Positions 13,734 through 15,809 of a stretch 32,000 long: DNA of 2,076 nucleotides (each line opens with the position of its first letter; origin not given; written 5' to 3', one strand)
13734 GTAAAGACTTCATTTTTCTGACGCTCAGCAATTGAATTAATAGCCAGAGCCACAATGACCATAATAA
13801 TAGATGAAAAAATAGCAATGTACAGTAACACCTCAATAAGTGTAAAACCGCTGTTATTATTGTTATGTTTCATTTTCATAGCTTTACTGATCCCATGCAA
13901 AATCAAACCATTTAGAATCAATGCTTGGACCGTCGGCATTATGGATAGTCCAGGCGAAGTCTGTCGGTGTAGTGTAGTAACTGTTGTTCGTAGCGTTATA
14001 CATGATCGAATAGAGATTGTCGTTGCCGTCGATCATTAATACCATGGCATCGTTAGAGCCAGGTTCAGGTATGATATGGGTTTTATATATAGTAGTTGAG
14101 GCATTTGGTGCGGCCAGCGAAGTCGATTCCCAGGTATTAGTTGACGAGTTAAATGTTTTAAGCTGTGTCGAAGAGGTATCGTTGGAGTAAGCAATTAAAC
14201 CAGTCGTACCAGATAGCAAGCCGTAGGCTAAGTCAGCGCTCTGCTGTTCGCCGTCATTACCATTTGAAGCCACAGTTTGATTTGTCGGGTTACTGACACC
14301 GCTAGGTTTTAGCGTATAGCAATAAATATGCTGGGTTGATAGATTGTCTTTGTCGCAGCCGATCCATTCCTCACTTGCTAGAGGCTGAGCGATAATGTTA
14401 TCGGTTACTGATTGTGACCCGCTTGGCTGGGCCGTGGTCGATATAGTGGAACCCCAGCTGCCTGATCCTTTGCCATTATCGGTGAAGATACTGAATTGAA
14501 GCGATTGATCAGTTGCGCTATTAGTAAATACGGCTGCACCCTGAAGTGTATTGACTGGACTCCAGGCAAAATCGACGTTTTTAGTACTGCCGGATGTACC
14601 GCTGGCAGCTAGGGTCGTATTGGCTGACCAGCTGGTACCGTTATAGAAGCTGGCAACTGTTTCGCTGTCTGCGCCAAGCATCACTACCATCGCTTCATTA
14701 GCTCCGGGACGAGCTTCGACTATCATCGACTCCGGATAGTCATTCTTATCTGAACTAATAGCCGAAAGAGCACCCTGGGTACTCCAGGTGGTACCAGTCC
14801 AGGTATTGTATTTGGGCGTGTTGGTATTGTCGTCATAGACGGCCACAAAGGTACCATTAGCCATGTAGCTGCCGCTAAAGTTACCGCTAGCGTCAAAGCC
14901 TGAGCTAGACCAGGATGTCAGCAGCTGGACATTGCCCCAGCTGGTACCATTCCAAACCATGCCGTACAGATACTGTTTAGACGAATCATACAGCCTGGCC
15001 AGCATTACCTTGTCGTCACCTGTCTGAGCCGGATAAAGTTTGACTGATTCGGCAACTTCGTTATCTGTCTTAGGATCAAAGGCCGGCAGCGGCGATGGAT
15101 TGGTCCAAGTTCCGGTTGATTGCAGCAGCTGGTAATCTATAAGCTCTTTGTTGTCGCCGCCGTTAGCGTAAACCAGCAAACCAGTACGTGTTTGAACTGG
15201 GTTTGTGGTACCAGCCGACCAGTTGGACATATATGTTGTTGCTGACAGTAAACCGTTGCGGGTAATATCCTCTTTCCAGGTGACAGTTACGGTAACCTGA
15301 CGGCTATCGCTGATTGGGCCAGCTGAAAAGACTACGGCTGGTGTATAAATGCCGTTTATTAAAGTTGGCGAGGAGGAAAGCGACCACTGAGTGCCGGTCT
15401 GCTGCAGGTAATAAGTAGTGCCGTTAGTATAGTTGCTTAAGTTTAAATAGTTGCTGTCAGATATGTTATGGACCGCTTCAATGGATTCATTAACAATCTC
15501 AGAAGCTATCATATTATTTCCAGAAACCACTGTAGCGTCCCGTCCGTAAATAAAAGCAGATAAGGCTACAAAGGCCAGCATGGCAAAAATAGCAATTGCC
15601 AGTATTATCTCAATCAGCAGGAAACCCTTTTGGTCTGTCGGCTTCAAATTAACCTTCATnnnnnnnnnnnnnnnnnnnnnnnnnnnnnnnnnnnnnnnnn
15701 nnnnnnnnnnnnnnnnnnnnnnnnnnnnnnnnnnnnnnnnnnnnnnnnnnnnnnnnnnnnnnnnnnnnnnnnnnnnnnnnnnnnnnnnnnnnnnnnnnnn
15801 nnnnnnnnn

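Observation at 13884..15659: Prepilin signal fused to a 7-8-unit xGTxW repeat domain: a candidate built-in pilus tip adhesin (functional analogue of the PilY1 propeller)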

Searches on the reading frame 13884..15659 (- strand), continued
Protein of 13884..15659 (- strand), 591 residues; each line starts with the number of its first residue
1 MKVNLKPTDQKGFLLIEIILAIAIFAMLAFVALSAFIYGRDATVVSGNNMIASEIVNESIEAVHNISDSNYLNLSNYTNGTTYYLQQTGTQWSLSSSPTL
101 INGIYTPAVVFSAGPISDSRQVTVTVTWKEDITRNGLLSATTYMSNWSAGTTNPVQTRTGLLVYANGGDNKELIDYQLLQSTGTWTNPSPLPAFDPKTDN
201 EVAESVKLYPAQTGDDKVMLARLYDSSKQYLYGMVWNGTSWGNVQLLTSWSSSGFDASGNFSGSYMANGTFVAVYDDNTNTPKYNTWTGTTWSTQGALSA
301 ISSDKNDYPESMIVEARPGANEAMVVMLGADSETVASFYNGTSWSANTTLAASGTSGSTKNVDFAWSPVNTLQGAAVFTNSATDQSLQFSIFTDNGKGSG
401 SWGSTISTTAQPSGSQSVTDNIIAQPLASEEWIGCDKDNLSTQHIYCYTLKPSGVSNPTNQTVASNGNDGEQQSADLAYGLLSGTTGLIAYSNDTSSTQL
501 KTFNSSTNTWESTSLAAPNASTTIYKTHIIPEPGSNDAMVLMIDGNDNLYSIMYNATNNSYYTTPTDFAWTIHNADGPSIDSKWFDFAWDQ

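Call 49: search_protein_families(library=pfam, proteins=[P0044, P0052, P0054, P0055, P0056, P0058, P0051, P0050], max_evalue=0.01)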
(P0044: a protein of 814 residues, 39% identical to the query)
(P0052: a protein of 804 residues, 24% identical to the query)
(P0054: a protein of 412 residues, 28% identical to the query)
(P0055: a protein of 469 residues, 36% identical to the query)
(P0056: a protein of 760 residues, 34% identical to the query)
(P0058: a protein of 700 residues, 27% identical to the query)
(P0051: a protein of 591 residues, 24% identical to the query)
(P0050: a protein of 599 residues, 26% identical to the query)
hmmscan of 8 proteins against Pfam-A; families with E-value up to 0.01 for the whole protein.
P0044 (814 aa): 1 family
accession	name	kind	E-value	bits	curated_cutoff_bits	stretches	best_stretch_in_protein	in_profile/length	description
PF07963.17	N_methyl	-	0.0012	18.7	21.2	1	8-31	3-26/27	Prokaryotic N-terminal methylation motif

P0052 (804 aa): 1 family
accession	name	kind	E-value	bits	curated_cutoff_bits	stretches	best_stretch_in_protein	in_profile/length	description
PF14252.11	DUF4347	-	1.3e-50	171.9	24.6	1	25-194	1-164/164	Domain of unknown function (DUF4347)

P0054 (412 aa): 0 families

P0055 (469 aa): 2 families
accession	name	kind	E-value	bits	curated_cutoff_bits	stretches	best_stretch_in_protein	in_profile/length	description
PF08309.17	LVIVD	-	1.7e-34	117.4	20.2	5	306-338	9-39/42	LVIVD repeat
PF09826.15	Beta_propel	-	1.2e-06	28.1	22.4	1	167-371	14-216/495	Beta propeller domain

P0056 (760 aa): 0 families

P0058 (700 aa): 4 families
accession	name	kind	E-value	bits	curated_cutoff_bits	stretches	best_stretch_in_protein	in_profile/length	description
PF17803.7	Cadherin_4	-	7.8e-10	39.6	25.1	1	544-606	2-65/71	Bacterial cadherin-like domain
PF17963.7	Big_9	-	7e-07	30.5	23.6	1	553-653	1-82/89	Bacterial Ig domain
PF17892.7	Cadherin_5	-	2.3e-05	24.6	26.5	1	552-653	1-89/98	Cadherin-like domain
PF16184.11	Cadherin_3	-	2.8e-05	24.5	25.5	1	563-654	9-99/106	Cadherin-like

P0051 (591 aa): 1 family
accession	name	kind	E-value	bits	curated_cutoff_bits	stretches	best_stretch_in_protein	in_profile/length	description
PF07963.17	N_methyl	-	0.005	16.8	21.2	1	3-28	1-26/27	Prokaryotic N-terminal methylation motif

P0050 (599 aa): 1 family
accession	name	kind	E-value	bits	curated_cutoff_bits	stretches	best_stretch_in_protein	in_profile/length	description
PF07963.17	N_methyl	-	0.0029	17.6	21.2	1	11-35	2-26/27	Prokaryotic N-terminal methylation motif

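Call 66: search_protein_families(library=pfam, alignment_id=A1, max_evalue=1)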
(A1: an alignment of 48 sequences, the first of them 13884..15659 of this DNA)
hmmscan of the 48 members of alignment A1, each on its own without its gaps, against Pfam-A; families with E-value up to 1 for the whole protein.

A. member 1, window:13884-15659:- (591 aa): 1 family
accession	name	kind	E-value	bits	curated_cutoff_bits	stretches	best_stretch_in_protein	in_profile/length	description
PF07963.17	N_methyl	-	0.032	14.2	21.2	1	10-32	4-26/27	Prokaryotic N-terminal methylation motif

B. families by the number of members that match (of 48 scanned): 16 families
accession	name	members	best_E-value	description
PF07963.17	N_methyl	30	1.8e-06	Prokaryotic N-terminal methylation motif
PF10708.14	DUF2510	15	0.0012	Protein of unknown function (DUF2510)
PF24267.1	HVO_1552_C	6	0.021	HVO_1552, C-terminal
PF11773.13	ComGE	5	0.085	Competence system putative prepilin ComGE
PF06453.16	LT-IIB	2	0.0014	Type II heat-labile enterotoxin , B subunit (LT-IIB)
PF09083.16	DUF1923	2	0.063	Domain of unknown function (DUF1923)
PF00199.24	Catalase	1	0.0034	Catalase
PF01063.24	Aminotran_4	1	0.034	Amino-transferase class IV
PF20459.4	DUF6712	1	0.037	Family of unknown function (DUF6712)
PF22141.1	Thiaminase-1_dom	1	0.095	Thiaminase-1 domain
PF01267.22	F-actin_cap_A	1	0.12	F-actin capping protein alpha subunit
PF21791.3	MDHAR3-like_C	1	0.16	Monodehydroascorbate reductase 3-like, C-terminal domain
PF05478.16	Prominin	1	0.25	Prominin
PF08364.16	IF2_assoc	1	0.25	Bacterial translation initiation factor IF-2 associated region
PF02529.20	PetG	1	0.68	Cytochrome B6-F complex subunit 5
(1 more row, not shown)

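Call 67: find_encoding_contigs(protein=P0055, flank=6000, max_places=2)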
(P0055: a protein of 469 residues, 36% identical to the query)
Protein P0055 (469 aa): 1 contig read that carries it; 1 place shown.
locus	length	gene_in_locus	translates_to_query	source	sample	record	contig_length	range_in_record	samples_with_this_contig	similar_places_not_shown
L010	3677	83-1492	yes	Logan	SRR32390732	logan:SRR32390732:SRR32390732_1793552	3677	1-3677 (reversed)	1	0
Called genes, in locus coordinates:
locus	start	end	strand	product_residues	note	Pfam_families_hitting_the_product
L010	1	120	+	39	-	?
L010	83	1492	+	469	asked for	PF09826:Beta_propel (faint), PF08309:LVIVD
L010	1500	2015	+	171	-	PF07963:N_methyl (faint)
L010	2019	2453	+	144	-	-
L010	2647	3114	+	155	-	PF07963:N_methyl (weak)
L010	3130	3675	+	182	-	?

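Call 68: find_encoding_contigs(protein=P0049, flank=8000, max_places=1)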
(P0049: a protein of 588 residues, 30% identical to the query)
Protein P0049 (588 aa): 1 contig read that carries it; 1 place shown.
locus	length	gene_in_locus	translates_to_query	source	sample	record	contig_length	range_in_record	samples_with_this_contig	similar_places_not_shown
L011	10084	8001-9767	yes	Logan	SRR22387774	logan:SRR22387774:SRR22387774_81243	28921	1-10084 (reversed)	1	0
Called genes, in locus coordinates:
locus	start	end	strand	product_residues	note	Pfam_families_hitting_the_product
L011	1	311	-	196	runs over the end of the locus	-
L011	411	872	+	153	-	PF01272:GreA_GreB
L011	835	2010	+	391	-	PF00293:NUDIX, PF13489:Methyltransf_23 (weak), PF08241:Methyltransf_11, PF13649:Methyltransf_25, PF13847:Methyltransf_31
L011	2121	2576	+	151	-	PF01272:GreA_GreB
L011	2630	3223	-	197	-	PF01928:CYTH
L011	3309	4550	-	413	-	PF08245:Mur_ligase_M (weak), PF27239:FOL3_C, PF02875:Mur_ligase_C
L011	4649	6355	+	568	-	PF13401:AAA_22 (faint), PF05157:MshEN, PF00437:T2SSE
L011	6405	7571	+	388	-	PF00482:T2SSF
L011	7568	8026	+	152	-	PF07963:N_methyl (weak)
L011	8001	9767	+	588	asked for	-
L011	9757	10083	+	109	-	?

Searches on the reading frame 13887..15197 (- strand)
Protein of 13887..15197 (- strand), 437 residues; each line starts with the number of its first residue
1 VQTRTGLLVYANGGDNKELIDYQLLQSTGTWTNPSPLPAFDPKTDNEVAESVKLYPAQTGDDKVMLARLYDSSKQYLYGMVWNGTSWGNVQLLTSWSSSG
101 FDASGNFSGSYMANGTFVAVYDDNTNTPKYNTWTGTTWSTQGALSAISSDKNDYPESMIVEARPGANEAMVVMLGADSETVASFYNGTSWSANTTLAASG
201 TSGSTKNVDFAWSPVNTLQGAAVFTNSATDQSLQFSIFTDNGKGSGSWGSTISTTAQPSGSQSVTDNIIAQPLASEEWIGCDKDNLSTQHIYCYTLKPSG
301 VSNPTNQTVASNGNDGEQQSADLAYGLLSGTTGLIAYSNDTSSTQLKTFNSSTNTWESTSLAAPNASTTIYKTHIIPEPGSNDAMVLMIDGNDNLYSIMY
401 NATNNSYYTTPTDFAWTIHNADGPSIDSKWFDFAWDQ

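Call 40: predict_structure(alignment_id=A2)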
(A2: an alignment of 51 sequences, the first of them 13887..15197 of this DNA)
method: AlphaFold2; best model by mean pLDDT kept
length: 437 residues; sequences in the alignment: 51
mean_pLDDT: 94.0   pTM: 0.92
mean pLDDT of the five models: 94.0, 93.9, 93.6, 93.4, 92.3
residues with pLDDT >= 90: 375; 70-90: 56; 50-70: 5; < 50: 1
segments of 3 or more residues with pLDDT < 50: none
pLDDT, mean of each block of 10 residues (from residue 1): 85 92 95 94 86 95 96 95 96 93 83 98 96 97 97 94 97 95 96 96 85 97 94 97 95 95 94 96 93 97 97 86 92 96 97 97 97 95 96 96 95 92 89 96
secondary structure, 60 per line:
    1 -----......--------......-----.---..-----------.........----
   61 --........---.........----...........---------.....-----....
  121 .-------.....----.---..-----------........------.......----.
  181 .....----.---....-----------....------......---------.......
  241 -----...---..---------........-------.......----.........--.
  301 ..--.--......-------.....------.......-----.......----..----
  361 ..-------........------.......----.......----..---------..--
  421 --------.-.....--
elements in order: E6-11 E20-25 E48-56 E63-70 E74-82 E87-97 E107-111 E117-121 E129-133 E155-162 E169-175 E180-185 E194-197 E209-212 E219-224 E234-240 E246-248 E263-270 E278-284 E289-297 E300-302 E308-313 E321-325 E332-338 E344-350 E370-377 E384-390 E395-401 E431-435

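Call 44: fold_search(model_id=the predicted structure, library=pdb)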
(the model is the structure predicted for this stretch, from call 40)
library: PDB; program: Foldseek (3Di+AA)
matches with E <= 10: 1457; with E <= 0.001: 586
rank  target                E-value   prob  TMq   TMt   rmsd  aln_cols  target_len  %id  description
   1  8q81                  3.0e-10  1.00  0.55  0.67   5.9       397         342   13  Photorhabdus laumondii lectin PLL3 in complex with alpha-methyl-fucoside (released 2025-03-05)
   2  6rg2_A                2.7e-09  1.00  0.55  0.68   6.5       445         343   13  Photorhabdus laumondii lectin PLL2 in complex with 3-O-methyl-D-glucose (released 2020-07-01)
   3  6rgr                  3.5e-09  1.00  0.54  0.67   6.2       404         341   12  Photorhabdus asymbiotica lectin PHL in complex with L-rhamnose (released 2020-07-01)
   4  8q7u                  3.5e-09  1.00  0.52  0.63   7.6       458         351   13  Photorhabdus laumondii lectin PLL in complex with alpha-methyl-fucoside (released 2025-03-05)
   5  5mxf                  4.1e-09  1.00  0.55  0.68   5.9       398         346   14  Photorhabdus asymbiotica lectin (PHL) in complex with alpha-methyl fucoside (released 2017-08-09)
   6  5mxg_A                4.1e-09  1.00  0.54  0.66   6.2       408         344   13  Photorhabdus asymbiotica lectin (PHL) in complex with blood group H trisaccharide (released 2017-08-09)
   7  5mxe                  4.3e-09  1.00  0.56  0.69   5.5       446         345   13  Photorhabdus asymbiotica lectin (PHL) in free form (released 2017-08-09)
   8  8q83_A                4.9e-09  1.00  0.56  0.68   5.7       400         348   13  Photorhabdus laumondii lectin PLL5 in complex with alpha-methyl-fucoside (released 2025-03-05)
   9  6rg2_B                6.0e-09  1.00  0.55  0.68   5.5       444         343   14  Photorhabdus laumondii lectin PLL2 in complex with 3-O-methyl-D-glucose (released 2020-07-01)
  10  5c9o                  6.6e-09  1.00  0.54  0.64   7.3       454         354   13  Crystal structure of recombinant PLL lectin from Photorhabdus luminescens at 1.5 A resolution (released 2016-10-19)
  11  6fhx_A                6.6e-09  1.00  0.52  0.63   6.2       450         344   14  Photorhabdus asymbiotica lectin (PHL) in complex with synthetic C-fucoside (released 2019-01-30)
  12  6rgg_B                8.0e-09  1.00  0.53  0.66   5.8       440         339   13  Photorhabdus laumondii lectin PLL2 in complex with O-methylated PGL-1-derived disaccharide (released 2020-07-01)
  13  8q82_A                8.4e-09  1.00  0.54  0.68   5.6       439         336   13  Photorhabdus laumondii lectin PLL4 in complex with alpha-methyl-fucoside (released 2025-03-05)
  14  6flu_A                8.8e-09  1.00  0.53  0.65   6.4       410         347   12  Photorhabdus asymbiotica lectin (PHL) in complex with synthetic C-fucoside (released 2019-02-06)
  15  6rfz                  9.2e-09  1.00  0.55  0.68   5.7       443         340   13  Photorhabdus laumondii lectin PLL2 in complex with D-glucose (released 2020-07-01)
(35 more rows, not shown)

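Call 60: search_protein_representatives(alignment_id=A4)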
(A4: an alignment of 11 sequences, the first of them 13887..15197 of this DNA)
Query: 11 sequences, 434 profile positions. Proteins with E-value up to 0.001 (for the whole library): 1551; up to 1e-10: 928; up to 1e-30: 194. The best 150 are listed.
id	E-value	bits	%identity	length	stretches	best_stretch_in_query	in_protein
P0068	5.2e-167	572.4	-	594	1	2-433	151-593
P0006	1.6e-166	570.8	-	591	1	2-433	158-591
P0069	7.6e-164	562.0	-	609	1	2-434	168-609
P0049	2.0e-161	554.0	-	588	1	3-433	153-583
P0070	1.9e-159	547.5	-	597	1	2-433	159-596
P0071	1.7e-158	544.3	-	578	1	2-433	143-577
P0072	5.2e-158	542.8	-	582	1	2-433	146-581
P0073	3.9e-155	533.3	-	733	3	3-412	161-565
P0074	2.9e-154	530.4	-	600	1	2-433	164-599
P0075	9.5e-154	528.7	-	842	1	3-432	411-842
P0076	1.2e-153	528.4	-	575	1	1-433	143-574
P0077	1.9e-152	524.4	-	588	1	2-433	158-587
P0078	6.3e-151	519.4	-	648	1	2-433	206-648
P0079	8.7e-150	515.6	-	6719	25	6-400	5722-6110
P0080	6.1e-149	512.9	-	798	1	3-433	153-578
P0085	6.3e-145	499.6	-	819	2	28-433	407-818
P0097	3.6e-133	460.9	-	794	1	3-433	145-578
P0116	3.9e-112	391.6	-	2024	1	2-433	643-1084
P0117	7.8e-111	387.3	-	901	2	3-432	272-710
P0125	8.4e-106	370.7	-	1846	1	3-433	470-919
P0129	1.3e-97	343.7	-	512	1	2-433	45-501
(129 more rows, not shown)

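Call 62: search_protein_families(library=pfam, proteins=[P0116, P0125, P0117, P0075, P0085, P0080, P0097, P0129], max_evalue=0.001)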
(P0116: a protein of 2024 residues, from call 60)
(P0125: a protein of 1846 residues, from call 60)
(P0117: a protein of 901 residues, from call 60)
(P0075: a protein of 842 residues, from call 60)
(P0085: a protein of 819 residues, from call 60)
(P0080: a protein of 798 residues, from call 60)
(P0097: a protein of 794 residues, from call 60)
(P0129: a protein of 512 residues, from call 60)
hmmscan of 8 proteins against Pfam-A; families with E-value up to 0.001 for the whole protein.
P0116 (2024 aa): 7 families
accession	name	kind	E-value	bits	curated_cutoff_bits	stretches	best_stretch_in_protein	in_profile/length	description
PF13385.13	Laminin_G_3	-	4.6e-137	452.5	27.6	6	1138-1285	12-150/151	Concanavalin A-like lectin/glucanases superfamily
PF07953.20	Toxin_R_bind_N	-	1.1e-29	103.9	23.8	3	1585-1769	4-187/191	Clostridium neurotoxin, N-terminal receptor binding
PF02210.31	Laminin_G_2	-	7.4e-17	62.4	22.9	0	1911-1996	28-123/126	Laminin G domain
PF02973.23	Sialidase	-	5.8e-10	39.4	26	0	1225-1284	117-180/189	Sialidase, N-terminal domain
PF10102.14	DUF2341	-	1.6e-05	25.7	23.4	1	83-143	1-60/84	Domain of unknown function (DUF2341)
PF00054.30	Laminin_G_1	-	0.00057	20.5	24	0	1693-1749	42-98/131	Laminin G domain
PF19813.4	DUF6296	-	0.00062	20.2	27.2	0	265-293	28-56/78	Family of unknown function (DUF6296)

P0125 (1846 aa): 6 families
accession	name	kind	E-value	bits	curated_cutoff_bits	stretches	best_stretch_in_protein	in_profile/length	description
PF13385.13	Laminin_G_3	-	4.5e-121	400.6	27.6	6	963-1119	3-150/151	Concanavalin A-like lectin/glucanases superfamily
PF07953.20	Toxin_R_bind_N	-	4.5e-28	98.7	23.8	2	968-1111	42-188/191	Clostridium neurotoxin, N-terminal receptor binding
PF02210.31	Laminin_G_2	-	1.4e-18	68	22.9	0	1489-1586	34-123/126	Laminin G domain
PF00054.30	Laminin_G_1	-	5.3e-12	46.5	24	0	148-220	28-98/131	Laminin G domain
PF22925.3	TS_C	-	2.3e-11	44.1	27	0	1033-1112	117-197/202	Trans-sialidase, C-terminal domain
PF00354.24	Pentaxin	-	0.0001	22.5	25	0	1751-1811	78-137/194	Pentaxin family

P0117 (901 aa): 0 families

P0075 (842 aa): 1 family
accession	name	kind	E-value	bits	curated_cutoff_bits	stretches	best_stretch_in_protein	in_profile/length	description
PF07963.17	N_methyl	-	0.00025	21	21.2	1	14-37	1-24/27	Prokaryotic N-terminal methylation motif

P0085 (819 aa): 0 families

P0080 (798 aa): 0 families

P0097 (794 aa): 1 family
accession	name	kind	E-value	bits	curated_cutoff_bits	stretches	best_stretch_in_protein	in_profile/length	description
PF07963.17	N_methyl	-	0.00042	20.2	21.2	1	7-31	2-26/27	Prokaryotic N-terminal methylation motif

P0129 (512 aa): 0 families
